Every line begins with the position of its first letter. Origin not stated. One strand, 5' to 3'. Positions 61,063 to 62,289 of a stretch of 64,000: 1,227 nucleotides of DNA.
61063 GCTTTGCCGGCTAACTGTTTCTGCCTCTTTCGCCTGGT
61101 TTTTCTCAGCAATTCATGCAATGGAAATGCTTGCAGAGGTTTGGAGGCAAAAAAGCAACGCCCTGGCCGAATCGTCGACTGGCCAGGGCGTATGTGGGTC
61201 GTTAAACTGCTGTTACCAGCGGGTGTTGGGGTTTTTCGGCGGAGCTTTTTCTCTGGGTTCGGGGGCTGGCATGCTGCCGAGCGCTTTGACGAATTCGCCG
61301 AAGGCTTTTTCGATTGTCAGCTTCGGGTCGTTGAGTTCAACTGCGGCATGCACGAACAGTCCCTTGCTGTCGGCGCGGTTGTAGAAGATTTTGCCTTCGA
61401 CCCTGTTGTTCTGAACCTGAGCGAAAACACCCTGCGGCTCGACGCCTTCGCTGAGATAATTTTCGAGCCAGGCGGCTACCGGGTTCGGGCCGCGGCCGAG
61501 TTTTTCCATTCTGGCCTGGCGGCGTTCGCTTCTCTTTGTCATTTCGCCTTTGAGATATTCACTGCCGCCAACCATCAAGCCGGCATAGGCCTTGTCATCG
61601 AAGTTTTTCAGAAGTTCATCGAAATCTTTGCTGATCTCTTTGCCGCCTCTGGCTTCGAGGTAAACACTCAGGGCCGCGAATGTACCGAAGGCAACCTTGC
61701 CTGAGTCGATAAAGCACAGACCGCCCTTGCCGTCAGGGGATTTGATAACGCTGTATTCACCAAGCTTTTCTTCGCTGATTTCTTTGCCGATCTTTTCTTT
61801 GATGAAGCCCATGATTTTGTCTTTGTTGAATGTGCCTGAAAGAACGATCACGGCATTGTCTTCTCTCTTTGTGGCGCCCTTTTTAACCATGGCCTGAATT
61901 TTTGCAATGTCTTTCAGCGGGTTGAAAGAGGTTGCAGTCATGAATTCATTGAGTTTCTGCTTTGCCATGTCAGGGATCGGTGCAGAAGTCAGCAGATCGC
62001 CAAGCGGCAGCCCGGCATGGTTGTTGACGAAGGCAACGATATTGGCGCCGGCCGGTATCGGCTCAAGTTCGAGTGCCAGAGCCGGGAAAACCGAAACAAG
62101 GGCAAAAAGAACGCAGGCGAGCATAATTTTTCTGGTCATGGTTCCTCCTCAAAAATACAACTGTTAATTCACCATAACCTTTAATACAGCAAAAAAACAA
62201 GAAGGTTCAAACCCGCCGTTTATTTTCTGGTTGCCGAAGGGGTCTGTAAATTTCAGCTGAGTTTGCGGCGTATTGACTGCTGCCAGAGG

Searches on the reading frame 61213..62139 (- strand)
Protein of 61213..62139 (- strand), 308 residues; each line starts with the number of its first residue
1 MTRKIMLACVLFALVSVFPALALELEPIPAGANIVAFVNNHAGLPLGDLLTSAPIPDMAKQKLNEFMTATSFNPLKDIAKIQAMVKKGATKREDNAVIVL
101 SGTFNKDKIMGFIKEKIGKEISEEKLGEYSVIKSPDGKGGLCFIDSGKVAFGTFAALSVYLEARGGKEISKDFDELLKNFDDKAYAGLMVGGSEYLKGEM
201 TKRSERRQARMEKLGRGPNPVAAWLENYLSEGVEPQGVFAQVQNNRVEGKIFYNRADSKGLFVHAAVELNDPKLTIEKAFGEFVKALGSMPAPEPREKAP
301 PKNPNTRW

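Call 13: search_protein_families(library=pfam, proteins=[window:61213-62139:-], max_evalue=0.01)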
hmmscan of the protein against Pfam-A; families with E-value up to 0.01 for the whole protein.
window:61213-62139:- (308 aa): 0 families

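Call 39: find_encoding_contigs(protein=window:61213-62139:-, flank=10000, max_places=2)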
Protein window:61213-62139:- (308 aa): 21 contigs read that carry it; 2 places shown.
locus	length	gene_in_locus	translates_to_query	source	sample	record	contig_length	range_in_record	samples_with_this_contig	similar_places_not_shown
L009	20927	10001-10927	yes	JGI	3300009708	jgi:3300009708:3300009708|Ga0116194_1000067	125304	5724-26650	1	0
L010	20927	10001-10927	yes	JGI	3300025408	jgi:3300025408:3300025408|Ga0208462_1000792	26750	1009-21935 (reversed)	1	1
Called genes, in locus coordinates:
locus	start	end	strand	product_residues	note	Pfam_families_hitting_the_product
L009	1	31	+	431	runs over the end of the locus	PF03952:Enolase_N, PF00113:Enolase_C, PF13378:MR_MLE_C (weak)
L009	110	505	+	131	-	PF12127:FloA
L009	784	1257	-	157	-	PF03840:SecG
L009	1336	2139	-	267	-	PF01478:Peptidase_A24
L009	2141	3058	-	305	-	PF00491:Arginase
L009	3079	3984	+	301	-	-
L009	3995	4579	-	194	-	-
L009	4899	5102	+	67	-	-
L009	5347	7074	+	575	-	PF12895:ANAPC3 (faint), PF00515:TPR_1 (faint), PF07719:TPR_2 (faint), PF13174:TPR_6 (faint), PF13181:TPR_8 (faint), PF13424:TPR_12 (faint), PF13432:TPR_16, PF14559:TPR_19 (weak), +7 more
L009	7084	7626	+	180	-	-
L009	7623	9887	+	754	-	PF01547:SBP_bac_1, PF13416:SBP_bac_8, PF00528:BPD_transp_1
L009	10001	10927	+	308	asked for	-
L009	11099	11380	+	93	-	PF09386:ParD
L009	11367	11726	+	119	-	PF02452:PemK_toxin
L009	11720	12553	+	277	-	PF00528:BPD_transp_1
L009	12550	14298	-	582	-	-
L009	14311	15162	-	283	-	PF03462:PCRF, PF00472:RF-1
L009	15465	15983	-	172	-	-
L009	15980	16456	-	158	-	PF07963:N_methyl (weak)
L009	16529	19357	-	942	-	PF07517:SecA_DEAD, PF01043:SecA_PP_bind, PF21090:P-loop_SecA, PF07516:SecA_SW, PF02810:SEC-C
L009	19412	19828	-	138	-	PF00359:PTS_EIIA_2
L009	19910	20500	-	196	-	PF02482:Ribosomal_S30AE, PF16321:Ribosom_S30AE_C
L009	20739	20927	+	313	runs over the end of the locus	PF07494:Reg_prop (faint)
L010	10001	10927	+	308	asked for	-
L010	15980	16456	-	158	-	PF07963:N_methyl (weak)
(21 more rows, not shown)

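Call 53: search_protein_families(library=pfam, proteins=[L009:1336-2139:-], max_evalue=0.001)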
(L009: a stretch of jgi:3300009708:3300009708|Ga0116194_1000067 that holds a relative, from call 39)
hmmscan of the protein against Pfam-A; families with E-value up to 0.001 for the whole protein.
L009:1336-2139:- (267 aa): 1 family
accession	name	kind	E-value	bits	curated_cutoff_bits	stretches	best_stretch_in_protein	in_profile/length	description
PF01478.23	Peptidase_A24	-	1.6e-19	70.7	26.5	1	88-208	1-103/104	Type IV leader peptidase family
